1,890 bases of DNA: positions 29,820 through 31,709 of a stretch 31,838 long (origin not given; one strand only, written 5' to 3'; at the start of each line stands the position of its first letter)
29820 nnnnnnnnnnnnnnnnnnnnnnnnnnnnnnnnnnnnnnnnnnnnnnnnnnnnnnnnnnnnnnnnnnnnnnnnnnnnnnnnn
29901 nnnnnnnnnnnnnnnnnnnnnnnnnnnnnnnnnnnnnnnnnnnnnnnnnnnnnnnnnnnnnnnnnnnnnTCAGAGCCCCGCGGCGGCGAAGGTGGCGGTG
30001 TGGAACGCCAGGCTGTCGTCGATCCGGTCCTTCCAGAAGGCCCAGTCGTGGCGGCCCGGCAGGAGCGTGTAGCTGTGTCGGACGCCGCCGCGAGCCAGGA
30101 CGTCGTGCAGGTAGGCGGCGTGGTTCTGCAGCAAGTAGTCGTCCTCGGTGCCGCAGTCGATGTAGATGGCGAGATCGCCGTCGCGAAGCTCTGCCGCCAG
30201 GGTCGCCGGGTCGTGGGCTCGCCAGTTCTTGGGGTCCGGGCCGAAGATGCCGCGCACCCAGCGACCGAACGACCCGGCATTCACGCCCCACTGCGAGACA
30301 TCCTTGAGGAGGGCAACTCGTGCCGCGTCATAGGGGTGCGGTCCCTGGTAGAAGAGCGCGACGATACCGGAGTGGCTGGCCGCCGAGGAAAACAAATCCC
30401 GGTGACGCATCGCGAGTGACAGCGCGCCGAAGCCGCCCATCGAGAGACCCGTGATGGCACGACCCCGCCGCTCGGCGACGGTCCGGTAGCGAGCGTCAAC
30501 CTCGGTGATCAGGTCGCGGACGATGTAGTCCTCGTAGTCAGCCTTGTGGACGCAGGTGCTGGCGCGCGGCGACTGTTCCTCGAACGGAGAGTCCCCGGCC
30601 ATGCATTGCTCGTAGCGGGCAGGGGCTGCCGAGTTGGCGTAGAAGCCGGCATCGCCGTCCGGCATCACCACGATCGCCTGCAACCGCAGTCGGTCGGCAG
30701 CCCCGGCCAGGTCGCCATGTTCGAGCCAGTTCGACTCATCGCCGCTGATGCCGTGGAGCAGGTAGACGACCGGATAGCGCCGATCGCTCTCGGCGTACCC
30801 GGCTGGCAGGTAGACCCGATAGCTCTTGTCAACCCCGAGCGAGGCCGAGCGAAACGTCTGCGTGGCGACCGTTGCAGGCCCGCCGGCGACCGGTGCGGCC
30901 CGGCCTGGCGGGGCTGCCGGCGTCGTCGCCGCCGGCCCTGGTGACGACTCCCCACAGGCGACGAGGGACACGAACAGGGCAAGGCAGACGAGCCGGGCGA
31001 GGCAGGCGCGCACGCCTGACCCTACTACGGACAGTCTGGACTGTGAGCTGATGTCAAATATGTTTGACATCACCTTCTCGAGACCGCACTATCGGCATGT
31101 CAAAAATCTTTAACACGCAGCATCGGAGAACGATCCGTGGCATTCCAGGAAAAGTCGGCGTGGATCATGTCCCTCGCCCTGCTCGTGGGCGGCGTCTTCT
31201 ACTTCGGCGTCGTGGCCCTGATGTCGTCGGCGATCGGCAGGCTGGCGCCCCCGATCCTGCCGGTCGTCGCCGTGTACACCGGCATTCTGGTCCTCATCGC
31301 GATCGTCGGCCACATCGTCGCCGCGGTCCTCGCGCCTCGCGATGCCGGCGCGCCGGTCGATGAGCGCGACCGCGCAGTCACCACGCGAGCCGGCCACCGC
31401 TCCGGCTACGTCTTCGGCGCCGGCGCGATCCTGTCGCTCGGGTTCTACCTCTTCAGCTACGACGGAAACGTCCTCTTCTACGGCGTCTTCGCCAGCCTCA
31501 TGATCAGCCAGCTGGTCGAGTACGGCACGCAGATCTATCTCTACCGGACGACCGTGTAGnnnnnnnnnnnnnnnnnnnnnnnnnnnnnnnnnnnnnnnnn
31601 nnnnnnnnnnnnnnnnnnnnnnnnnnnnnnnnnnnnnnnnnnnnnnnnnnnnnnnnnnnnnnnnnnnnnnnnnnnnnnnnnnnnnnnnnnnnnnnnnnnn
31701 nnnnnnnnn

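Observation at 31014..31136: Two related 22-bp palindromes in the esterase / membrane-XRE divergent intergenic region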

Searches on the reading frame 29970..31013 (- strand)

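Call 6: search_protein_families(library=pfam, proteins=[window:29970-31013:-], max_evalue=0.01)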
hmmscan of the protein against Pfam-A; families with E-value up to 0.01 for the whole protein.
window:29970-31013:- (347 aa): 5 families
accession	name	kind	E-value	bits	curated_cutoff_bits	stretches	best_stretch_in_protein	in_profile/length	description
PF00756.26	Esterase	-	2e-35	123.2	22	1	56-336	1-249/251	Putative esterase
PF00326.27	Peptidase_S9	-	0.00012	22.1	22.6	1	159-222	39-103/213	Prolyl oligopeptidase family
PF00561.26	Abhydrolase_1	-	0.00042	20.5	25.8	1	136-263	29-145/245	alpha/beta hydrolase fold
PF10503.15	Esterase_PHB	-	0.0027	17.4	23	0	165-218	81-132/219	Esterase PHB depolymerase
PF04083.22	Abhydro_lipase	-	0.0029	17.6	27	0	66-98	29-61/63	Partial alpha/beta-hydrolase lipase region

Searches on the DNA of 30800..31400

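Call 38: search_rna_families(source=window, start=30800, end=31400, threshold=evalue, max_evalue=1)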
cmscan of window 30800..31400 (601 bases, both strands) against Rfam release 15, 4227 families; matches with E-value up to 1: 3.
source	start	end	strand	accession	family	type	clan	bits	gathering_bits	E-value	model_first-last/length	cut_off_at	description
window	30938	31065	-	RF02169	PVT1_6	Gene; lncRNA;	-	20.9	45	0.21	1-113/113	no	Pvt1 oncogene conserved region 6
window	31220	31319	+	RF01059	mir-598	Gene; miRNA;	-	19.1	69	0.32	1-80/80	no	mir-598 microRNA precursor family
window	31049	31072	+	RF04089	mir-753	Gene; miRNA;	-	18.5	62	0.91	20-43/62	no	mir-753 microRNA precursor family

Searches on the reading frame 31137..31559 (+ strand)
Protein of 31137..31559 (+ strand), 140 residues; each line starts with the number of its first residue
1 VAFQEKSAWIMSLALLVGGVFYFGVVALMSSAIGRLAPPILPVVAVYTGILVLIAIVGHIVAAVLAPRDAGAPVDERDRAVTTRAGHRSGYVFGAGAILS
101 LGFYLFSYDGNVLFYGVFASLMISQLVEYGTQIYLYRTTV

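Call 6: search_protein_families(library=pfam, proteins=[window:31137-31559:+], max_evalue=0.01)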
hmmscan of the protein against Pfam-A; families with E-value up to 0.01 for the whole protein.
window:31137-31559:+ (140 aa): 1 family
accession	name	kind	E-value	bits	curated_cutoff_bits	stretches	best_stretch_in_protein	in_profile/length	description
PF09946.14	DUF2178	-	0.0051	17.3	22.8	1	25-101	7-73/104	Predicted membrane protein (DUF2178)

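Call 7: find_encoding_contigs(protein=window:31137-31559:+, flank=6000, max_places=8)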
Protein window:31137-31559:+ (140 aa): 2 contigs read that carry it; 2 places shown.
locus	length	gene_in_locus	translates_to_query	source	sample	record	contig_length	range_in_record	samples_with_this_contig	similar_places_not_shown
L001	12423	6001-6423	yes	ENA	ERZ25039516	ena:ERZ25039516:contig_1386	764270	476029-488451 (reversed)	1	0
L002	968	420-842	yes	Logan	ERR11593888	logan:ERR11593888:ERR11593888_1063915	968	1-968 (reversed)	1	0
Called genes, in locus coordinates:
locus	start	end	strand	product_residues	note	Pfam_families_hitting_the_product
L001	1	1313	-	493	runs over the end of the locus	PF07690:MFS_1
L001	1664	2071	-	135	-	-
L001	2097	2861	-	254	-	PF00544:Pectate_lyase_4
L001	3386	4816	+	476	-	PF00753:Lactamase_B (weak), PF13483:Lactamase_B_3 (weak), PF12706:Lactamase_B_2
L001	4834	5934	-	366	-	PF00756:Esterase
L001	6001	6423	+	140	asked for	-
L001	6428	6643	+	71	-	PF13560:HTH_31, PF01381:HTH_3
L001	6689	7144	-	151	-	PF02823:ATP-synt_DE_N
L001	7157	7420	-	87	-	PF22919:ATP-synt_VA_C (faint)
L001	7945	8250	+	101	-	-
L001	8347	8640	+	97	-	-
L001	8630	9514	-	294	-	PF00231:ATP-synt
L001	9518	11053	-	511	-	PF02874:ATP-synt_ab_N, PF09378:HAS-barrel (faint), PF00006:ATP-synt_ab, PF00306:ATP-synt_ab_C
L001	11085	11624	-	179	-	PF00213:OSCP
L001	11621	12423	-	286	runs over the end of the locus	PF00430:ATP-synt_B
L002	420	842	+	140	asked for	-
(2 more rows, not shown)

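Call 8: find_homologous_proteins(query=window:31137-31559:+)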
Query window:31137-31559:+ (140 aa): 108 proteins with E <= 0.001 among 353 candidates.
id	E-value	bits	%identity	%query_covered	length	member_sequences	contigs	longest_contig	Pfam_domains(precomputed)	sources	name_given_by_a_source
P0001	7.3e-79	280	97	100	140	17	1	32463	-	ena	-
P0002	5.3e-74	264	90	100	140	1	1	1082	-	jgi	-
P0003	1.6e-68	246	87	100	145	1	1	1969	-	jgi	jgi:hypothetical protein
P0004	7.4e-68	244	83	100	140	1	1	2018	-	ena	-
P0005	8.8e-63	228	79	100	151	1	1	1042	-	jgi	jgi:uncharacterized membrane protein (DUF485 family)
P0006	2.7e-62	226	77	100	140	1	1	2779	-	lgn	-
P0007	2.7e-59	217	74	100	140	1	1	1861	-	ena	-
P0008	1.2e-58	215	74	100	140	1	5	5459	-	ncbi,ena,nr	ncbi:MAG: hypothetical protein MJE77_08825 [Proteobacteria bacterium]|nr:hypothetical protein [Pseud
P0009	1.6e-58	214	71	100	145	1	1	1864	-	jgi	jgi:hypothetical protein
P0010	8.1e-58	212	71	100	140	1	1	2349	-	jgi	jgi:hypothetical protein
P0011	9.6e-58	212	73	100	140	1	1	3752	-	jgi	jgi:hypothetical protein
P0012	2.3e-57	210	71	100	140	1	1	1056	-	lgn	-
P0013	4.4e-57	209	71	100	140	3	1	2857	-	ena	-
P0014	4.5e-57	209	71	100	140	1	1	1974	-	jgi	jgi:hypothetical protein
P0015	9.5e-57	208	72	99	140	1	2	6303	-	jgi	jgi:hypothetical protein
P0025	1.8e-55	204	68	100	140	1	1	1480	PF09946.15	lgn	-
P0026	3.4e-55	203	71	100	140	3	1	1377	PF09946.15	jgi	jgi:hypothetical protein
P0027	3.7e-55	203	67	100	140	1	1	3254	PF09946.15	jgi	-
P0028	3.8e-55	203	69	100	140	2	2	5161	PF09946.15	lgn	-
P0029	1.8e-54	201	70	99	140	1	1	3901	PF09946.15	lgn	-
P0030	2.2e-53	197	68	100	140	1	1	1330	PF09946.15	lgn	-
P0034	1.2e-52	195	67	99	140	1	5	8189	PF09946.15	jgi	jgi:uncharacterized membrane protein (DUF485 family)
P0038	4.9e-52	193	63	99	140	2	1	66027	PF09946.15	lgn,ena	-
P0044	4.0e-51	190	67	98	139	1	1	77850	PF09946.15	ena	-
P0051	1.1e-50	189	66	98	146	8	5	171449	-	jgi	jgi:hypothetical protein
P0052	1.4e-50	188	63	100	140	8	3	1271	PF09946.15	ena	-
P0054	2.0e-50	188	61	100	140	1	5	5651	PF09946.15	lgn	-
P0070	1.7e-47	178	64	100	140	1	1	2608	PF09946.15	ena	-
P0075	1.5e-46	175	61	100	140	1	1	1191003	-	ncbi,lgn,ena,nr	ncbi:MAG: hypothetical protein K0U72_12415 [Gammaproteobacteria bacterium]|nr:hypothetical protein [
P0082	5.6e-46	174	64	98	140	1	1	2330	PF09946.15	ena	-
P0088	1.4e-43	166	61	100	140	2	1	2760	PF09946.15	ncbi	-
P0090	1.9e-42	162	59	99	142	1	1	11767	PF09946.15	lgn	-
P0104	3.4e-26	110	45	99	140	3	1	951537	PF09946.15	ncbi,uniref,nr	ncbi:hypothetical protein CWE12_00045 [Aliidiomarina sedimenti]|uniref:Uncharacterized protein n=1 T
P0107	6.4e-12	63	35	98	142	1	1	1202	PF09946.15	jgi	jgi:hypothetical protein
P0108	5.1e-10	57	35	98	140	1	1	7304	PF09946.15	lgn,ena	-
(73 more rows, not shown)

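Call 10: find_related_loci(query=A1, collection=genome_contigs, flank=3000)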
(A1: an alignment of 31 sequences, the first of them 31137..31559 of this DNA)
Query A1 (140 aa) in genome_contigs; peptide patterns used: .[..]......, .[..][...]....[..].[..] (x = any residue, [..] = any of these).
150 stretches matched a pattern; 63 encode a relative of the query (tblastn E <= 1e-3); 62 distinct loci.
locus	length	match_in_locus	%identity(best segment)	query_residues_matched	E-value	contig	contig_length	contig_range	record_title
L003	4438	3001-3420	74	1-140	6e-66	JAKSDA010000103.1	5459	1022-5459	MAG: Proteobacteria bacterium isolate MAG.37 k141_8792869, whole genome shotgun sequence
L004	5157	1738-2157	71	1-140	2e-64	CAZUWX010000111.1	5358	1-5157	MAG TPA_asm: uncultured Chitinophagaceae bacterium isolate SRP344714_co1_333 genome assembly, contig: NODE_25790_length_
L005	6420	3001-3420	68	1-140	2e-61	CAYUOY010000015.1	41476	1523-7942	MAG TPA_asm: uncultured Woeseiaceae bacterium isolate SRP128015_co3_136 genome assembly, contig: NODE_681_length_41476_c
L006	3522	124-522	70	1-133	1e-58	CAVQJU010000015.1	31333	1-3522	MAG: uncultured Acidobacteriota bacterium isolate MFD02242.bin.2.39 genome assembly, contig: contig_4209, whole genome s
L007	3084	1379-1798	66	1-140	2e-58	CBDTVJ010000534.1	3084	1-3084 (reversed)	MAG TPA_asm: uncultured Halieaceae bacterium isolate SRR7614707_concoct_60 genome assembly, contig: ERZ23877653.23917, w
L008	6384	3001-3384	68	1-128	2e-54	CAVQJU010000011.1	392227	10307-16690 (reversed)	MAG: uncultured Acidobacteriota bacterium isolate MFD02242.bin.2.39 genome assembly, contig: contig_31487, whole genome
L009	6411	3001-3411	63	1-137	2e-53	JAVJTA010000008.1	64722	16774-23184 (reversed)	MAG: Pseudomonadales bacterium isolate G1-WW12-30 k141_32518, whole genome shotgun sequence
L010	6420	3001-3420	61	1-140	1e-53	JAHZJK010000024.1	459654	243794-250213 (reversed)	MAG: Gammaproteobacteria bacterium isolate P_S1_bin.8 k141_935927, whole genome shotgun sequence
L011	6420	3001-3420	61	1-140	1e-53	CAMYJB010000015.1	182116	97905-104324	MAG: uncultured Woeseiaceae bacterium isolate ES_Gamma_089 genome assembly, contig: scaffold_186, whole genome shotgun s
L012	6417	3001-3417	58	1-139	8e-53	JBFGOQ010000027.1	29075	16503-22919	MAG: Gammaproteobacteria bacterium isolate Mix_sand04.2021.02.D.21 k141_211388_length_29075_cov_11.0000, whole genome sh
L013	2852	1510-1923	60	1-138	2e-52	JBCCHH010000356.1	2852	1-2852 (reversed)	MAG: Pseudomonadota bacterium isolate P01_B01_bin.62 k141_1811379_length_2852_cov_7.0000, whole genome shotgun sequence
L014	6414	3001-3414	59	1-138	2e-52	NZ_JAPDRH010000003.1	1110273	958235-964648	Lentisalinibacter salinarum strain X77 scaffold3_size1110267, whole genome shotgun sequence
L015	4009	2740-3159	57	1-140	3e-52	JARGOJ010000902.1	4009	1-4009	MAG: Planctomycetota bacterium isolate bin_em_oilr2.004 NODE_10658_length_4009_cov_4.523773, whole genome shotgun sequen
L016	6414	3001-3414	56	1-138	3e-51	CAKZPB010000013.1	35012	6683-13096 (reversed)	MAG TPA_asm: uncultured proteobacterium isolate SRR4030105_bin.42_CONCOCT_v1.1_MAG genome assembly, contig: ERZ781359.49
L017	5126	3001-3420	59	1-140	9e-51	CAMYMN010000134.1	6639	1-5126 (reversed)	MAG: uncultured Gammaproteobacteria bacterium isolate ES_Gamma_065 genome assembly, contig: scaffold_10756, whole genome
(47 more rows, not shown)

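Call 11: find_related_loci(query=A1, collection=metagenome_contigs, flank=3000)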
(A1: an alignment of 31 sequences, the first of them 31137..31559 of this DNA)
Query A1 (140 aa) in metagenome_contigs; peptide patterns used: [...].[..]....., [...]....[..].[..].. (x = any residue, [..] = any of these).
504 stretches matched a pattern; 141 encode a relative of the query (tblastn E <= 1e-3); the best 80 are kept; 80 distinct loci.
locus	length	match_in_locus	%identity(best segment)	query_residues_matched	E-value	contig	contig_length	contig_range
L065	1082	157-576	90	1-140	3e-87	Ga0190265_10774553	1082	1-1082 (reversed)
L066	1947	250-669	71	1-140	3e-66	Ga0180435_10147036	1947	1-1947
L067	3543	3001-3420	71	1-140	1e-64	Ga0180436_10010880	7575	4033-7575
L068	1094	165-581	73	1-139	2e-67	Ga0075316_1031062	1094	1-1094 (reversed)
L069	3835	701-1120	68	1-140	1e-61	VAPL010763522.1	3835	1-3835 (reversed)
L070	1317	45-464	67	1-140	3e-62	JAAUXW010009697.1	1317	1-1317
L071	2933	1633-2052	65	1-140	4e-59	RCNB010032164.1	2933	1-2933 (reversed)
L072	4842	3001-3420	65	1-140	5e-59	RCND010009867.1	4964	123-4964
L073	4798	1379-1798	66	1-140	2e-58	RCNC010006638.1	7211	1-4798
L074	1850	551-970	64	1-140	4e-60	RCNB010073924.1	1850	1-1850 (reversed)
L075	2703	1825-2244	64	1-140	3e-58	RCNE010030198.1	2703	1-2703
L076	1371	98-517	66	1-140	3e-60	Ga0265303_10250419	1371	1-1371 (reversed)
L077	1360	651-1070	66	1-140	7e-60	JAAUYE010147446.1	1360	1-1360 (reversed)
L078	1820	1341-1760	66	1-140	1e-58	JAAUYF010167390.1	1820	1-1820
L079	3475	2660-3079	61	1-140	7e-57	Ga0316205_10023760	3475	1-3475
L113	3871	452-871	61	1-140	2e-44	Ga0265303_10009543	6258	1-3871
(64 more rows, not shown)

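Call 21: search_protein_families(library=ncbifam, proteins=[window:31137-31559:+], max_evalue=0.01)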
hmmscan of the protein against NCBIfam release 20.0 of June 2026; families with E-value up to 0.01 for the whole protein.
window:31137-31559:+ (140 aa): 0 families

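Call 40: find_encoding_contigs(protein=P0075, flank=3500, max_places=1)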
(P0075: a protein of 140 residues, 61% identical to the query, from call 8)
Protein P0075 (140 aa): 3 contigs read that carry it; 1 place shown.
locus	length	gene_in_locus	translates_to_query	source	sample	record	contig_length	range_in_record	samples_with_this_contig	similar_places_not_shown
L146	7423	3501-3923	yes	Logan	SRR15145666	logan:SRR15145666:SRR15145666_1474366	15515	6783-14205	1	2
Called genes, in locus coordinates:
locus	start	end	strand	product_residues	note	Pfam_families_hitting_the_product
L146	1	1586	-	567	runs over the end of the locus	PF00474:SSF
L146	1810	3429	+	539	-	PF01266:DAO, PF13450:NAD_binding_8 (weak), PF16901:DAO_C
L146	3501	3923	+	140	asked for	-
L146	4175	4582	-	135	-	PF00571:CBS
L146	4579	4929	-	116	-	PF00543:P-II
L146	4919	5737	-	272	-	PF07556:DUF1538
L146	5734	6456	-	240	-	PF07556:DUF1538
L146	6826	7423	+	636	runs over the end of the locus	?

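Call 41: find_encoding_contigs(protein=P0104, flank=3500, max_places=1)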
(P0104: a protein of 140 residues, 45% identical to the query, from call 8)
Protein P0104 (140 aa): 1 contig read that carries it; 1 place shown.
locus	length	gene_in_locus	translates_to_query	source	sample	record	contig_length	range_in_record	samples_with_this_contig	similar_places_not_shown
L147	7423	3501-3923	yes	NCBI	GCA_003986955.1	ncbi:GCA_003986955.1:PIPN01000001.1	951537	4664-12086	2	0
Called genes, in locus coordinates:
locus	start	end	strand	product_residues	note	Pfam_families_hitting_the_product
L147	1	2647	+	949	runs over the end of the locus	PF13620:CarboxypepD_reg, PF13715:CarbopepD_reg_2, PF07715:Plug, PF00593:TonB_dep_Rec_b-barrel, PF14905:OMP_b-brl_3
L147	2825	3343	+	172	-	PF07566:DUF1543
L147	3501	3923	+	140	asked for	PF09946:DUF2178 (weak)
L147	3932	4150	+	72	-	PF13560:HTH_31, PF01381:HTH_3, PF13443:HTH_26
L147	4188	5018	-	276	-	PF02146:SIR2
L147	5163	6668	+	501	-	PF00144:Beta-lactamase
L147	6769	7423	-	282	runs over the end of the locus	PF00561:Abhydrolase_1, PF12146:Hydrolase_4, PF12697:Abhydrolase_6 (weak), PF00326:Peptidase_S9 (weak)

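Call 42: find_encoding_contigs(protein=P0051, flank=3500, max_places=1)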
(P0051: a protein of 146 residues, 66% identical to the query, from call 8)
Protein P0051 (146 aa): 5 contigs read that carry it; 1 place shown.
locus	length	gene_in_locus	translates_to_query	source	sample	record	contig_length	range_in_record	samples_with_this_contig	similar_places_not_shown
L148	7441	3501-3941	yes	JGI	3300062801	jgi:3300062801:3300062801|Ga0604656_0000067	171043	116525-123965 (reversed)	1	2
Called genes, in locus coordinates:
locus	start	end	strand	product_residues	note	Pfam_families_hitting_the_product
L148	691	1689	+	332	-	PF21189:PHA02142, PF09414:RNA_ligase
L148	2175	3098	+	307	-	-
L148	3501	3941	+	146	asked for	-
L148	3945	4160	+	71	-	PF13560:HTH_31, PF12844:HTH_19 (weak), PF01381:HTH_3, PF13443:HTH_26 (weak)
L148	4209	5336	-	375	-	PF01839:FG-GAP (faint), PF13517:FG-GAP_3 (weak)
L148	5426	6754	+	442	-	PF16697:Yop-YscD_cpl, PF00498:FHA, PF00158:Sigma54_activat, PF14532:Sigma54_activ_2, PF07728:AAA_5 (faint), PF25601:AAA_lid_14, PF02954:HTH_8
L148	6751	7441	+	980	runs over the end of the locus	PF00069:Pkinase, PF07714:PK_Tyr_Ser-Thr, PF17874:TPR_MalT, PF13374:TPR_10, PF13424:TPR_12, PF13424:TPR_12, PF24885:TPR_NPHP3, PF13374:TPR_10, +9 more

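Call 43: find_encoding_contigs(protein=P0044, flank=3500, max_places=1)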
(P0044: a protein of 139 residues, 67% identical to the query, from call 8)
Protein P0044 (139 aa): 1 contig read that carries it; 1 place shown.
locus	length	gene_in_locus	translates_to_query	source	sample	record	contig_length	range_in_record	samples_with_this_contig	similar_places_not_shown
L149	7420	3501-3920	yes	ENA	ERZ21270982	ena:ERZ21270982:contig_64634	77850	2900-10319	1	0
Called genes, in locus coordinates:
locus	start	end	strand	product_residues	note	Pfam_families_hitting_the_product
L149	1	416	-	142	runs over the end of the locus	PF00334:NDK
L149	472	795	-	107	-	PF01521:Fe-S_biosyn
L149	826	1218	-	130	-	PF01592:NifU_N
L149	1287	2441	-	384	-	PF00266:Aminotran_5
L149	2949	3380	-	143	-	PF00571:CBS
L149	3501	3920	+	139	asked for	PF09946:DUF2178 (faint)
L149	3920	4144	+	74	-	PF13560:HTH_31, PF01381:HTH_3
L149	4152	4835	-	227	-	PF00588:SpoU_methylase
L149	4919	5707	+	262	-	PF00459:Inositol_P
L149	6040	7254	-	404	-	PF07549:Sec_GG, PF02355:SecD_SecF_C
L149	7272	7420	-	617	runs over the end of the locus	PF13721:SecD-TM1, PF21760:SecD_1st, PF22599:SecDF_P1_head, PF02355:SecD_SecF_C, PF03176:MMPL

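Call 45: search_protein_families(library=padloc, proteins=[window:31137-31559:+], max_evalue=0.01)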
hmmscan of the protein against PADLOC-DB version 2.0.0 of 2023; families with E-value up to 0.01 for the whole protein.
window:31137-31559:+ (140 aa): 0 families

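Call 46: search_protein_families(library=phrogs, proteins=[window:31137-31559:+], max_evalue=0.01)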
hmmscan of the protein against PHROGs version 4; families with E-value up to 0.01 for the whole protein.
window:31137-31559:+ (140 aa): 0 families

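Call 50: search_protein_representatives(alignment_id=A1)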
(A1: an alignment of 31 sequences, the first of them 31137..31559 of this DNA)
Query: 31 sequences, 140 profile positions. Proteins with E-value up to 0.001 (for the whole library): 1813; up to 1e-10: 651; up to 1e-30: 62. The best 150 are listed.
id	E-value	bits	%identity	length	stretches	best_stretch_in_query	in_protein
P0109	1.2e-52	193.9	-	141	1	1-140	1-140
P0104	8.7e-52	191.1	-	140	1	1-139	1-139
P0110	5.6e-50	185.2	-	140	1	1-139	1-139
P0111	1.6e-49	183.7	-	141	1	1-139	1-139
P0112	9.6e-48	178.0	-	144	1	1-138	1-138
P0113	9.9e-47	174.7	-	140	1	1-139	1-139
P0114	2.3e-44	167.0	-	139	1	1-139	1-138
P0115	2.3e-43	163.8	-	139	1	1-139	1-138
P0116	2.7e-43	163.6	-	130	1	11-139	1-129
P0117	1.5e-42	161.2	-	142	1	1-138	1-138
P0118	1.9e-42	160.8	-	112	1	29-138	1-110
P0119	3.1e-42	160.1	-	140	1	1-139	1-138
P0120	3.7e-42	159.9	-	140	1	1-139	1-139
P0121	5.4e-42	159.3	-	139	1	1-140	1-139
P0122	2.1e-41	157.4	-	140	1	1-139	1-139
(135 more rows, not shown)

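Call 55: find_related_loci(query=A1, collection=viral_contigs, flank=3000)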
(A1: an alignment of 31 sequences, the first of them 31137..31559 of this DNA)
Query A1 (140 aa) in viral_contigs; peptide patterns used: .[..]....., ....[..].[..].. (x = any residue, [..] = any of these).
58 stretches matched a pattern, but none encodes a relative of the query by tblastn (E <= 1e-3).

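Call 63: predict_structure(alignment_id=A1)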
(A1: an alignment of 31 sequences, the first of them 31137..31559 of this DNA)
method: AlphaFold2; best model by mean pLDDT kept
length: 140 residues; sequences in the alignment: 31
mean_pLDDT: 93.4   pTM: 0.84
mean pLDDT of the five models: 93.4, 93.0, 90.8, 90.1, 89.5
residues with pLDDT >= 90: 119; 70-90: 19; 50-70: 1; < 50: 1
segments of 3 or more residues with pLDDT < 50: none
pLDDT, mean of each block of 10 residues (from residue 1): 89 95 96 95 93 94 90 87 95 98 96 97 97 86
secondary structure, 60 per line:
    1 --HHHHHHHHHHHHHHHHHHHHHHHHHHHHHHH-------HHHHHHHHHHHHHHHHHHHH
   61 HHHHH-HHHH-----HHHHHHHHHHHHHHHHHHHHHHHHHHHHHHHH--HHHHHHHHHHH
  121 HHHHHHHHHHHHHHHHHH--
elements in order: H3-33 H41-65 H67-70 H76-107 H110-138
